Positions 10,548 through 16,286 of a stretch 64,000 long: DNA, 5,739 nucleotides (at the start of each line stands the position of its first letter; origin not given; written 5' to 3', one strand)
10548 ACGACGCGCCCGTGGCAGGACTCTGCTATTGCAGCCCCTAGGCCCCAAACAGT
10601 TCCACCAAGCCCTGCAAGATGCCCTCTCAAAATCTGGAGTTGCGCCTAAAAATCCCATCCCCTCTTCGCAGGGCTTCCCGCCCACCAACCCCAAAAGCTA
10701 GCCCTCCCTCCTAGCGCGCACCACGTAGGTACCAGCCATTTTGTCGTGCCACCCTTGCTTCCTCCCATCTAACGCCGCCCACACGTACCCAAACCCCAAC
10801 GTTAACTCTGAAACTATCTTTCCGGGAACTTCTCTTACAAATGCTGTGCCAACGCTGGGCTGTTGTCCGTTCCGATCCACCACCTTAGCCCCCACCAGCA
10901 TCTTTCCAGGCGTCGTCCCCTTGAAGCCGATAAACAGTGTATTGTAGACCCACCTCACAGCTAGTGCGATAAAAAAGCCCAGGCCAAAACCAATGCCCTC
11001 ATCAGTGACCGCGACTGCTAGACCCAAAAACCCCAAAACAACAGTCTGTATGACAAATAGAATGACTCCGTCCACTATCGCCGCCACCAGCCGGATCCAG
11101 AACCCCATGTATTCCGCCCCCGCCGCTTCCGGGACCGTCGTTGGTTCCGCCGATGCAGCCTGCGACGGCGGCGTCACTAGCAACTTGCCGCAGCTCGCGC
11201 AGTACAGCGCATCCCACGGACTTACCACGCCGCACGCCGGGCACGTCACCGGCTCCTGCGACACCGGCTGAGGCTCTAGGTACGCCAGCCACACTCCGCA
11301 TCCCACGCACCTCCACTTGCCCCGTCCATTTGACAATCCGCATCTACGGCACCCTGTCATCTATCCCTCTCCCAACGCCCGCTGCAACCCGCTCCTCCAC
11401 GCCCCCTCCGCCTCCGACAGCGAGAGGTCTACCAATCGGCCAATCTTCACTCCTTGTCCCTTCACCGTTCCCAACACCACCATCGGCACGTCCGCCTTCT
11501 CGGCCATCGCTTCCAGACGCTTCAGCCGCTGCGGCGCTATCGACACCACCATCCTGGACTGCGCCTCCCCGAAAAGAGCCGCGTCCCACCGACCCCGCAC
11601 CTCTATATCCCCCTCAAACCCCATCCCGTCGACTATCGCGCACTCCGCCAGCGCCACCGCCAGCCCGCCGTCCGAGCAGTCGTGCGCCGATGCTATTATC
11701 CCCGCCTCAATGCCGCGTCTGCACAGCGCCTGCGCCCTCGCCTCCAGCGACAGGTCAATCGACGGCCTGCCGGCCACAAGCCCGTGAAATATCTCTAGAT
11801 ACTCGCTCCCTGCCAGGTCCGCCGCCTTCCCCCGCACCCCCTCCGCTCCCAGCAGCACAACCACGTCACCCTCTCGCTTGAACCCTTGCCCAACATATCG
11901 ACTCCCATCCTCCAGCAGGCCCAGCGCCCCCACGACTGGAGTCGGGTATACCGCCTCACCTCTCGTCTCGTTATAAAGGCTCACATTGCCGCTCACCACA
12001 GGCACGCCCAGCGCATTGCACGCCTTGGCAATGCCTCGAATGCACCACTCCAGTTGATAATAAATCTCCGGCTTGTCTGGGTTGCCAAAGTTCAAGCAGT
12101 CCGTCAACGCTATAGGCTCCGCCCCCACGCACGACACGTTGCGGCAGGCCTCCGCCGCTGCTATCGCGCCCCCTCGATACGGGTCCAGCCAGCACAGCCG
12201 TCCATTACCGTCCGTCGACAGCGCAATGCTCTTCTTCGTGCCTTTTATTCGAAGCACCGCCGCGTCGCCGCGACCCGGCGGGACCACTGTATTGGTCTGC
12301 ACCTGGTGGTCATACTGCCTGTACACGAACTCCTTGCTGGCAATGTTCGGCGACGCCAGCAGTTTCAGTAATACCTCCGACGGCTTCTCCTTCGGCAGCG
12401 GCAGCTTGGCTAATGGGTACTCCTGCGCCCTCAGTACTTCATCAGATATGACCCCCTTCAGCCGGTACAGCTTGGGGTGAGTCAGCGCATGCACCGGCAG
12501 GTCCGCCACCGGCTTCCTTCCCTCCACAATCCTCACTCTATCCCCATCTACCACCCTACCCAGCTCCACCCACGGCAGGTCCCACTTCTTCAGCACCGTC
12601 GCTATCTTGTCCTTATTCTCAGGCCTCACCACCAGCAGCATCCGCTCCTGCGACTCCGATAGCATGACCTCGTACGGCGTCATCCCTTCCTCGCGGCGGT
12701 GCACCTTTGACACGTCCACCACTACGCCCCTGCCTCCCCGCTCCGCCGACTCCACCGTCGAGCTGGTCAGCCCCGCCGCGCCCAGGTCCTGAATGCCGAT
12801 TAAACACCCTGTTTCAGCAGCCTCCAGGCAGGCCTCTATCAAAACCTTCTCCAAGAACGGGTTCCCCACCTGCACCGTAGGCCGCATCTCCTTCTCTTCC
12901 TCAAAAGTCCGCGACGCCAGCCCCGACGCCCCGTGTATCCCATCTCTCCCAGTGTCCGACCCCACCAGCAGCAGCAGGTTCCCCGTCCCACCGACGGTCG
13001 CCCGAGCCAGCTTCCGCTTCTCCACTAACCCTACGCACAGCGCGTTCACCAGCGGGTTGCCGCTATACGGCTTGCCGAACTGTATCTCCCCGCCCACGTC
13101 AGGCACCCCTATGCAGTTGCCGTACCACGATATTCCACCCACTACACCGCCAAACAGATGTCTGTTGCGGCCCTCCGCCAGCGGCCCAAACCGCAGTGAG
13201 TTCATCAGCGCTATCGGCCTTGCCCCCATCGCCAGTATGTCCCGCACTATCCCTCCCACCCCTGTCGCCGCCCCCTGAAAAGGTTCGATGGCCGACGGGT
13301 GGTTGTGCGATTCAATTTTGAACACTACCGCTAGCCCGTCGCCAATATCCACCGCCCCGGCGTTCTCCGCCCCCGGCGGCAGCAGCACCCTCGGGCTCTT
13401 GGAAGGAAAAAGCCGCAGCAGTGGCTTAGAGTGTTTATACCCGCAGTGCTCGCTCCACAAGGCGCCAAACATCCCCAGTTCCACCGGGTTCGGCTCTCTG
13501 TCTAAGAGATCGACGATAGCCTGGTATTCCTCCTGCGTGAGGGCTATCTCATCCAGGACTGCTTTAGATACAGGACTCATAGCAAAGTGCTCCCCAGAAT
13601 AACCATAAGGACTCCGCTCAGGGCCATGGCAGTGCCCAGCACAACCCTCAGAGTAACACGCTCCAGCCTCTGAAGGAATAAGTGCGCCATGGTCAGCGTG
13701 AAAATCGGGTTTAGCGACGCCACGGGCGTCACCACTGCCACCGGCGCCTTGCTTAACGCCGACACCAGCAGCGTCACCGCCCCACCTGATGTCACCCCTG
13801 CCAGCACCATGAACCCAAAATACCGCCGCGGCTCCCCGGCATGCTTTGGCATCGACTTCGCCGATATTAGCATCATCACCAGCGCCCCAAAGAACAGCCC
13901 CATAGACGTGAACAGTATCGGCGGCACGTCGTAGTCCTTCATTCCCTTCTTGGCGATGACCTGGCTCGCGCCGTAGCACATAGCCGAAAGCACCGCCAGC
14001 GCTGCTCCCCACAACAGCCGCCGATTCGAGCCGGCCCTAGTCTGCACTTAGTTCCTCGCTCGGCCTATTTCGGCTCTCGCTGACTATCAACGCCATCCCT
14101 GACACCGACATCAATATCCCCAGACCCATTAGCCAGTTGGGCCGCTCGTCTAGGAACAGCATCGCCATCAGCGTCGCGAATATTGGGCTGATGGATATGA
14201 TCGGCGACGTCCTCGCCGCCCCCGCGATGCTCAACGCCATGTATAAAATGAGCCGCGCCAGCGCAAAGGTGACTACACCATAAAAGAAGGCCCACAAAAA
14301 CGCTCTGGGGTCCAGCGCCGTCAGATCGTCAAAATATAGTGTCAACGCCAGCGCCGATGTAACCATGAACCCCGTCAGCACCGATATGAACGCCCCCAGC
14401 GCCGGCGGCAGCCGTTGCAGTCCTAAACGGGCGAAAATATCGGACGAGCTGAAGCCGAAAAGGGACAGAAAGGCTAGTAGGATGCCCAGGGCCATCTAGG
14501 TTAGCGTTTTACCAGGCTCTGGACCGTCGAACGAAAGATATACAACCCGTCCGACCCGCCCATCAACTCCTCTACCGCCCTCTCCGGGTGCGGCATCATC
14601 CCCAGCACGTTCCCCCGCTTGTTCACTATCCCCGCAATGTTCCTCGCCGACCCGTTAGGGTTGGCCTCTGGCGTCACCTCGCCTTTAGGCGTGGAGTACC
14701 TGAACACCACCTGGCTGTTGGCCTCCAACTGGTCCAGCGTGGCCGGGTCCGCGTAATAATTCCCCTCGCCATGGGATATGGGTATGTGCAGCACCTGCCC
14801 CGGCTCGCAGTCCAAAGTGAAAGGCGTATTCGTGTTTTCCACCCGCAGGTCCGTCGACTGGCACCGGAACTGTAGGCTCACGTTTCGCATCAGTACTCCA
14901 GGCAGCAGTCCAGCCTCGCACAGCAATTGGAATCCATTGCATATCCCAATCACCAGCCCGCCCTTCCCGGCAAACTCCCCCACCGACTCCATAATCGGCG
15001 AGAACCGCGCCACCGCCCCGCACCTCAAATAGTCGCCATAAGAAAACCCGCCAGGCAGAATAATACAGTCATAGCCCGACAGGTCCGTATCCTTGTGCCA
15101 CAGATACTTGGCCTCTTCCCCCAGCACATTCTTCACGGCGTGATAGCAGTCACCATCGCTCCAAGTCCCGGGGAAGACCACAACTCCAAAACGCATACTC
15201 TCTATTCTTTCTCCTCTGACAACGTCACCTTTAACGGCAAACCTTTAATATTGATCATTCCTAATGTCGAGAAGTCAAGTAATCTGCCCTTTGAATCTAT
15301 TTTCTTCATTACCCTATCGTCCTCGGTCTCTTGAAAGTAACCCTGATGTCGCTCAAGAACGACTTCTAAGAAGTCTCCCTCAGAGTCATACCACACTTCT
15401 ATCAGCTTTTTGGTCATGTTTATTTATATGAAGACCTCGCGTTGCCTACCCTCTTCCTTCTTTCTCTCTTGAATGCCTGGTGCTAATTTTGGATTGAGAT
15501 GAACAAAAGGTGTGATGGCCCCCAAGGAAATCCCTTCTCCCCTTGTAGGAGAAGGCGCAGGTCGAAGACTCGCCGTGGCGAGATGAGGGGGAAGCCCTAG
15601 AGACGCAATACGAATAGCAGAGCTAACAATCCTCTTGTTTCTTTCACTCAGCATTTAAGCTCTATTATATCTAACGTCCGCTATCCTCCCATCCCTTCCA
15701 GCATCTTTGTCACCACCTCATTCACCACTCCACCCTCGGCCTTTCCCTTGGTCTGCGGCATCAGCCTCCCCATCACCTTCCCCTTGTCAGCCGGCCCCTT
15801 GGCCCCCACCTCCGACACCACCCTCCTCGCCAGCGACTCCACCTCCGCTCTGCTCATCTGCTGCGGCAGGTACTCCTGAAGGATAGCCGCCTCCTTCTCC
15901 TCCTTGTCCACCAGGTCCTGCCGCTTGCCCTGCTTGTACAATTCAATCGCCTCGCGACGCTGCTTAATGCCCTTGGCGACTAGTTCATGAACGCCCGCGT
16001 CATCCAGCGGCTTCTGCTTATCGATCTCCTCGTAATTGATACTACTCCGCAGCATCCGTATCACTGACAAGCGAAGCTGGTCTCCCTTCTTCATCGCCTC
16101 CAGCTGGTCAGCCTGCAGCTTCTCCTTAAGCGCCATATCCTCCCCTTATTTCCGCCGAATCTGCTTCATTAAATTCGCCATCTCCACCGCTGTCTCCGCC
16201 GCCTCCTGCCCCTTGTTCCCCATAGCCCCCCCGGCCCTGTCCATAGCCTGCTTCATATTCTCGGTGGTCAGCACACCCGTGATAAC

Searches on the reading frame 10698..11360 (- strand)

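Call 24: search_protein_families(library=pfam, proteins=[window:10698-11360:-], max_evalue=0.00001)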
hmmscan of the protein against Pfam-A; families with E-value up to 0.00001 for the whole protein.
window:10698-11360:- (220 aa): 1 family
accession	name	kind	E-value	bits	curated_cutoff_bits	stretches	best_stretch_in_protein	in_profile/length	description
PF06271.18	RDD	-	1.7e-27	96.8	24.1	1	86-210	3-137/137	RDD family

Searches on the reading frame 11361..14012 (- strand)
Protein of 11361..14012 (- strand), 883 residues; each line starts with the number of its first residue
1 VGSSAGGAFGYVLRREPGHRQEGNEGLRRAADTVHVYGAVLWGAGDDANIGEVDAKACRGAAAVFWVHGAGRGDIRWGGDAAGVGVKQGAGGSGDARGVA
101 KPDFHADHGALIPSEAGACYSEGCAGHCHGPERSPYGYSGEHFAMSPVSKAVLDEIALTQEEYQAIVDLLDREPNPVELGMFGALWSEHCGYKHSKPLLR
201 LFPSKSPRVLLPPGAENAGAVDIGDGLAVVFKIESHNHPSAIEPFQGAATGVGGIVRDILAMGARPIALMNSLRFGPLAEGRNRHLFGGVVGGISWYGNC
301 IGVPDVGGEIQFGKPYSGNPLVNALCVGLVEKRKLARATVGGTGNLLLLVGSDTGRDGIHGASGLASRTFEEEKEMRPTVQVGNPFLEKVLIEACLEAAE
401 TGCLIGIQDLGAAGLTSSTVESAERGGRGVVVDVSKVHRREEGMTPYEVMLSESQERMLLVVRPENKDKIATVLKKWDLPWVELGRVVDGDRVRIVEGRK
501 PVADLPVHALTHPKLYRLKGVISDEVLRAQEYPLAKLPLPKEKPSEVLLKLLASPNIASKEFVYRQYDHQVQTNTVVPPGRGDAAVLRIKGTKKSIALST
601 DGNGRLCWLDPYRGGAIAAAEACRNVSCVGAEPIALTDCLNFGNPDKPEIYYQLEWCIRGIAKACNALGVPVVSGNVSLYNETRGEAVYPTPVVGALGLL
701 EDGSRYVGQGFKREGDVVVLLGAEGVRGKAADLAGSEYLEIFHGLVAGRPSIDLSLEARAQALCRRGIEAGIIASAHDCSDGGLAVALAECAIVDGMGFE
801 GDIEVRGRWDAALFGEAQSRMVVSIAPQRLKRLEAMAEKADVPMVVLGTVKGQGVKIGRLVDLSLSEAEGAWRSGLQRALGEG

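Call 24: search_protein_families(library=pfam, proteins=[window:11361-14012:-], max_evalue=0.00001)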
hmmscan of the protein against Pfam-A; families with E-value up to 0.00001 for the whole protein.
window:11361-14012:- (883 aa): 3 families
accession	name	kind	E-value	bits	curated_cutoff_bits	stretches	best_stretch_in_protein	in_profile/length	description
PF00586.29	AIRS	-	1.3e-55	187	24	2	582-699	2-111/112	AIR synthase related protein, N-terminal domain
PF02769.27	AIRS_C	-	1.1e-48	165.8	23.1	2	343-495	2-153/156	AIR synthase related protein, C-terminal domain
PF18072.6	FGAR-AT_linker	-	2e-13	51.1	26.6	1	155-193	9-50/50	Formylglycinamide ribonucleotide amidotransferase linker domain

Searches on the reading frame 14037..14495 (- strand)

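Call 24: search_protein_families(library=pfam, proteins=[window:14037-14495:-], max_evalue=0.00001)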
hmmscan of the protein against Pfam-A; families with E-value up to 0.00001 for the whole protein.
window:14037-14495:- (152 aa): 1 family
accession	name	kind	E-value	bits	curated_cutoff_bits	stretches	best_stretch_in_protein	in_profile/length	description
PF00892.27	EamA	-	3.4e-20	73.2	28.2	1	3-138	2-134/135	EamA-like transporter family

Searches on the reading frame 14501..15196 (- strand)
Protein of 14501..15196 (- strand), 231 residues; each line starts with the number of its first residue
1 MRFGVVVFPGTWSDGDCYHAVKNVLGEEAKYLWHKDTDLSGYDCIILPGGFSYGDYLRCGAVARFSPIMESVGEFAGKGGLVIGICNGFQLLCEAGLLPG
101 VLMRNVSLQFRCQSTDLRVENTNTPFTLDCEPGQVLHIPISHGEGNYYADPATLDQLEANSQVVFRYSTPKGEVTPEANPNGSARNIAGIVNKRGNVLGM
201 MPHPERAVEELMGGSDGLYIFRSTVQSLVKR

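Call 25: search_protein_families(library=pfam, proteins=[window:14501-15196:-], max_evalue=0.00001)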
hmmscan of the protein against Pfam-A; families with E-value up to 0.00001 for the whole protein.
window:14501-15196:- (231 aa): 3 families
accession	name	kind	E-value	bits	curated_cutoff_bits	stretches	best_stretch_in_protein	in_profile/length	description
PF13507.12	GATase_5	-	3.8e-43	147.9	27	1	4-211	5-233/260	CobB/CobQ-like glutamine amidotransferase domain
PF07685.20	GATase_3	-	1.7e-08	34.8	27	1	29-94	27-90/196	CobB/CobQ-like glutamine amidotransferase domain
PF01965.30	DJ-1_PfpI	-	4.1e-08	33.6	26.6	1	36-100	56-115/165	DJ-1/PfpI family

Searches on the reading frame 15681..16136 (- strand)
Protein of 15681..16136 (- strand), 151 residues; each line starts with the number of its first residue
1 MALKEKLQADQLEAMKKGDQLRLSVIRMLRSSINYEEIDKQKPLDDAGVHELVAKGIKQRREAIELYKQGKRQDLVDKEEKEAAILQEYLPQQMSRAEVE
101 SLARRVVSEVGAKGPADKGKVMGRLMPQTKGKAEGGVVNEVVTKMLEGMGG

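Call 25: search_protein_families(library=pfam, proteins=[window:15681-16136:-], max_evalue=0.00001)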
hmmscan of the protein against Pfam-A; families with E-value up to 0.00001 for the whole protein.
window:15681-16136:- (151 aa): 1 family
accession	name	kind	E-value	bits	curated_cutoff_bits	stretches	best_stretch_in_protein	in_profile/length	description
PF09424.15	YqeY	-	4e-46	157.1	27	1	4-146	1-143/143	Yqey-like protein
